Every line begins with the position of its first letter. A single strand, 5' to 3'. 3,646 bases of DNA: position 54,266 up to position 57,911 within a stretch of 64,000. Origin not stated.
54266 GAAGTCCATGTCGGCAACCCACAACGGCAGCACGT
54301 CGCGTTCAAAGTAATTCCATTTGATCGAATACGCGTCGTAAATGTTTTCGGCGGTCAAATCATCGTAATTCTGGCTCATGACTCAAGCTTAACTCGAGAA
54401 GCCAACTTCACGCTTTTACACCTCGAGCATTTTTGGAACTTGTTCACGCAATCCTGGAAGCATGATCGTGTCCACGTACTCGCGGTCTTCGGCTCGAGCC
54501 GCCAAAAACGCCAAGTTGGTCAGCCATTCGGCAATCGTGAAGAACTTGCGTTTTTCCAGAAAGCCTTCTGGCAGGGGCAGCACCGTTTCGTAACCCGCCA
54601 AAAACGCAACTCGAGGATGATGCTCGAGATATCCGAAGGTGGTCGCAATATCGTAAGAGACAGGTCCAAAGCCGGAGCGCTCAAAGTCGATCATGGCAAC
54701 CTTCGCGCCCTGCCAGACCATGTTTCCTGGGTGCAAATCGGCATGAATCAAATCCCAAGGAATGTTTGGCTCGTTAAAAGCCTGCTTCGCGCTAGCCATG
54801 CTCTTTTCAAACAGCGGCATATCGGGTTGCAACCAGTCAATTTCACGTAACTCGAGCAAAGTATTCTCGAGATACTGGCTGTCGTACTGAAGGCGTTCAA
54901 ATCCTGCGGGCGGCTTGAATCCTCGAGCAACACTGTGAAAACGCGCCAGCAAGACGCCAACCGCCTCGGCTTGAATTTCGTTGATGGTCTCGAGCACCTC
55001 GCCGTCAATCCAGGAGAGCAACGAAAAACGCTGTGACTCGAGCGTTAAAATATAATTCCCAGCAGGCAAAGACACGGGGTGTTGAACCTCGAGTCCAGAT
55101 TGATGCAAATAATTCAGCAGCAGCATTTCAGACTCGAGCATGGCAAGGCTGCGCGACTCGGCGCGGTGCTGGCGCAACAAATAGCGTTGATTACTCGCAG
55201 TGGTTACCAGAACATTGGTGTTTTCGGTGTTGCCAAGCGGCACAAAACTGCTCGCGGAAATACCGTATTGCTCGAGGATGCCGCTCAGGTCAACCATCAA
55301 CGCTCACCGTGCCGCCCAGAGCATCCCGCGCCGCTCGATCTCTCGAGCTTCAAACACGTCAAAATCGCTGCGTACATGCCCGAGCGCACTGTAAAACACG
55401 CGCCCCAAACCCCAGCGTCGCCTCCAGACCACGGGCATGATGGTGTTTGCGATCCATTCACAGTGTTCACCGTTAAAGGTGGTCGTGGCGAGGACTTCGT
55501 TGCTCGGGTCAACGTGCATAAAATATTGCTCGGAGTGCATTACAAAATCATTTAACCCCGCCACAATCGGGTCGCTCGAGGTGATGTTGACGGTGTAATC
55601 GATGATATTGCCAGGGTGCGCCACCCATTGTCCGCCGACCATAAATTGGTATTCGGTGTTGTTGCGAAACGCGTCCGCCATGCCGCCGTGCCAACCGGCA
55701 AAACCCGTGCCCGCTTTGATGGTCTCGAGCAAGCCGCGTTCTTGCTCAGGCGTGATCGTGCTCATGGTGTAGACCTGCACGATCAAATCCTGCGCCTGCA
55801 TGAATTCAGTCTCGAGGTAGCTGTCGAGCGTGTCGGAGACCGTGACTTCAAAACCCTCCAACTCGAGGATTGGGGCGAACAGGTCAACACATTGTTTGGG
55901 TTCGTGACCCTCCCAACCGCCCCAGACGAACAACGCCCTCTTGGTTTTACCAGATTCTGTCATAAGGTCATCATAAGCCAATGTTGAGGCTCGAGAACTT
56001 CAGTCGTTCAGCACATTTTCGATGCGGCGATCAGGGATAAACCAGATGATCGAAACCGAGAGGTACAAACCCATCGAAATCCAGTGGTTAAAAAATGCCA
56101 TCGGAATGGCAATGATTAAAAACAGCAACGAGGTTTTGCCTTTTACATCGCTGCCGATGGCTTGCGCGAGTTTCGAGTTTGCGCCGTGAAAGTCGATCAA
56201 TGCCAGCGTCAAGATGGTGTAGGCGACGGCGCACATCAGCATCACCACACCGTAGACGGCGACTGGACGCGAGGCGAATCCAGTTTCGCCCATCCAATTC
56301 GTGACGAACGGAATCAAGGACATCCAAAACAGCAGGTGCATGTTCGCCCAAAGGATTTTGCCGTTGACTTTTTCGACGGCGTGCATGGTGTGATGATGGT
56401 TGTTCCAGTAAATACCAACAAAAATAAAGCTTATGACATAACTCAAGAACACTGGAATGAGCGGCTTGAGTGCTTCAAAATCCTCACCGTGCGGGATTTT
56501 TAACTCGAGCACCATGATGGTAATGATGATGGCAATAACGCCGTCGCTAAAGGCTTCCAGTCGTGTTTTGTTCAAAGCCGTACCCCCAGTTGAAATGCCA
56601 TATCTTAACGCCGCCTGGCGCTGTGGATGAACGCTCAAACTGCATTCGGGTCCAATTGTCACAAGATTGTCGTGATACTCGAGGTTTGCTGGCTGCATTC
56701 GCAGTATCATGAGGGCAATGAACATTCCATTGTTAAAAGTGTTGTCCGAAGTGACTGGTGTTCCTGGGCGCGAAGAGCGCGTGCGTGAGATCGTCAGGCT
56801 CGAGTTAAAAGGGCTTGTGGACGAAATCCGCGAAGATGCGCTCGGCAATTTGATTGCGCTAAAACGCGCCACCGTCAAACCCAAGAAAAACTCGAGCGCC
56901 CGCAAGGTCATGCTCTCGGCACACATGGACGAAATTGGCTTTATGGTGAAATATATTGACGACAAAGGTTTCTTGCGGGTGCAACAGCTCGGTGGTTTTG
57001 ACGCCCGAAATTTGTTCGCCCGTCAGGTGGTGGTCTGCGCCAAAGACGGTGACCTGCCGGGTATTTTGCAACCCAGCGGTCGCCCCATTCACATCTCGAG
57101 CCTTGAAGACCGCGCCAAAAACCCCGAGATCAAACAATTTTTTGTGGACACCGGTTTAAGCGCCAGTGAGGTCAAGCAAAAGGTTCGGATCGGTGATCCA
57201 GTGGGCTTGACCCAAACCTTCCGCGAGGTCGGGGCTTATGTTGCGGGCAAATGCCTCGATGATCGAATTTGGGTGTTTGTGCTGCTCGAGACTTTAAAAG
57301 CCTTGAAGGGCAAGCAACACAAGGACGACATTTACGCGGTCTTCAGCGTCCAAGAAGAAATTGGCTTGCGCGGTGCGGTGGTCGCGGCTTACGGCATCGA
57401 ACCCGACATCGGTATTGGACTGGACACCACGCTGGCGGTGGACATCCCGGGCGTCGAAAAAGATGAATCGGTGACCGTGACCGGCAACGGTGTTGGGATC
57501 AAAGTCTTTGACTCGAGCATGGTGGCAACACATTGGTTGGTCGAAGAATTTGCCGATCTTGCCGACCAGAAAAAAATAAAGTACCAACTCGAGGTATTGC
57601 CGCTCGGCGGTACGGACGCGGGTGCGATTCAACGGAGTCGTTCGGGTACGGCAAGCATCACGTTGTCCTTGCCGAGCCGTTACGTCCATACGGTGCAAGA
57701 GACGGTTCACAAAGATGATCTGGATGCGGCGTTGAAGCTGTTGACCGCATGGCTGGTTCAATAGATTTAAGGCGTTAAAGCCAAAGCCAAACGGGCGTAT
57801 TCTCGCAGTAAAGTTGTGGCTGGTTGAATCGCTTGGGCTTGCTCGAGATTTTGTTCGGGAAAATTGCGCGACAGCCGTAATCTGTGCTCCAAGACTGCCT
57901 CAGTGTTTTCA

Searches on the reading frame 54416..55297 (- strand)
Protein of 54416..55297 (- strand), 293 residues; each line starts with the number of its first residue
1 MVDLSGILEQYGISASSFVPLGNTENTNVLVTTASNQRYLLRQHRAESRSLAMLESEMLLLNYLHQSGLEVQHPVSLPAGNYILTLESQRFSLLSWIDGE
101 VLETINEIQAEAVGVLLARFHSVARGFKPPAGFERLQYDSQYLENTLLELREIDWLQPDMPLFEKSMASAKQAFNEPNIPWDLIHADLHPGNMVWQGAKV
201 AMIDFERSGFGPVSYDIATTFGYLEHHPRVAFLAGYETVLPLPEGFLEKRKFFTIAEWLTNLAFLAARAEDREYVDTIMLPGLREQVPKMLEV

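Call 81: search_protein_families(library=pfam, proteins=[window:54416-55297:-], max_evalue=0.00001)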
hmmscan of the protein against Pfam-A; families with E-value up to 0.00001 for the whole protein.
window:54416-55297:- (293 aa): 3 families
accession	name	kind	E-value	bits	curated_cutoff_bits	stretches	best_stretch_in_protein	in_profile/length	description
PF01636.29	APH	-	7e-32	111.5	23.2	1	22-237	7-226/239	Phosphotransferase enzyme family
PF03881.20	Fructosamin_kin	-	2.3e-08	34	22.4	0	164-264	171-269/288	Fructosamine kinase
PF01633.27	Choline_kinase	-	1.1e-07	32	29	1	32-221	16-204/300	Choline/ethanolamine kinase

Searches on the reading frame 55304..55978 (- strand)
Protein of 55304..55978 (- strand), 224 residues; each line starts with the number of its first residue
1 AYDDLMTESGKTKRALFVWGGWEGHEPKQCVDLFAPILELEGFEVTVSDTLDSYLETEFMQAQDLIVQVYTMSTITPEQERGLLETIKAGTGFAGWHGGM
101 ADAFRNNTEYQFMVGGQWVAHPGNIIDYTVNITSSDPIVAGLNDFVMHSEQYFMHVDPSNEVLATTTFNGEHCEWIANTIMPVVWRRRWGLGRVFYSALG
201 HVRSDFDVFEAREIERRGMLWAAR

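Call 81: search_protein_families(library=pfam, proteins=[window:55304-55978:-], max_evalue=0.00001)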
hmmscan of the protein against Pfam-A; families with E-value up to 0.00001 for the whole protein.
window:55304-55978:- (224 aa): 1 family
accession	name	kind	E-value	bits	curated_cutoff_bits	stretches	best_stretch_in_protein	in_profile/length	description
PF06283.17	ThuA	-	3.8e-45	155.1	33.4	1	14-222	1-209/209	Trehalose utilisation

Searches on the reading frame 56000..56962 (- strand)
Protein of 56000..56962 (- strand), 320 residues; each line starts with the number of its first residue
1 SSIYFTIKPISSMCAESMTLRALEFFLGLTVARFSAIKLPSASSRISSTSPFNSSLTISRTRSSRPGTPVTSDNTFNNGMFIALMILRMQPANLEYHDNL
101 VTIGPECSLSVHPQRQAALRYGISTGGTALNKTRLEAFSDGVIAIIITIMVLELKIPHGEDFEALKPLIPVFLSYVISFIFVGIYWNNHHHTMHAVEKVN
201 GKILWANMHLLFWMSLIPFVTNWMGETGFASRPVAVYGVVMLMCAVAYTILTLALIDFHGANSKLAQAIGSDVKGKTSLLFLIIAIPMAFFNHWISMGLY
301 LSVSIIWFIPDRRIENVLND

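Call 81: search_protein_families(library=pfam, proteins=[window:56000-56962:-], max_evalue=0.00001)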
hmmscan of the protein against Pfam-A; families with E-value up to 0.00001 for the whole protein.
window:56000-56962:- (320 aa): 1 family
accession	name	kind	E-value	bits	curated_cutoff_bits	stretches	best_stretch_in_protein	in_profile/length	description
PF06736.16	TMEM175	-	1.8e-33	115.3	25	1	134-218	1-88/88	Endosomal/lysosomal potassium channel TMEM175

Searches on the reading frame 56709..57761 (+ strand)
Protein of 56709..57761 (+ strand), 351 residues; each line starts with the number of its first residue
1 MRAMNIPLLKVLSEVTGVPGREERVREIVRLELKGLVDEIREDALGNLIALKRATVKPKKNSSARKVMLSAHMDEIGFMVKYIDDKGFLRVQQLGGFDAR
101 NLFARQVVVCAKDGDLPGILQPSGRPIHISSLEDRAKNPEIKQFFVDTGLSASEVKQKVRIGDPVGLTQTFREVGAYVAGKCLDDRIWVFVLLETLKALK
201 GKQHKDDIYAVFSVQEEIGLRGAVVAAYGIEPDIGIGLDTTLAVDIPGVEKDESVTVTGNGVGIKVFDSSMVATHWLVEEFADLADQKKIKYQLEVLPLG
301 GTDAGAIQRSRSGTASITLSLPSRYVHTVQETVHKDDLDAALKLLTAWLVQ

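Call 81: search_protein_families(library=pfam, proteins=[window:56709-57761:+], max_evalue=0.00001)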
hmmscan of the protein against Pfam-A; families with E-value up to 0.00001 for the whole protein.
window:56709-57761:+ (351 aa): 2 families
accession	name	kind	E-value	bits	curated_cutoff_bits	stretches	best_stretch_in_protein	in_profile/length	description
PF05343.19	Peptidase_M42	-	2.3e-83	280.1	23.2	1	58-344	7-292/292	M42 glutamyl aminopeptidase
PF01546.33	Peptidase_M20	-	3.6e-09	37.3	24.6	1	184-349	35-204/206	Peptidase family M20/M25/M40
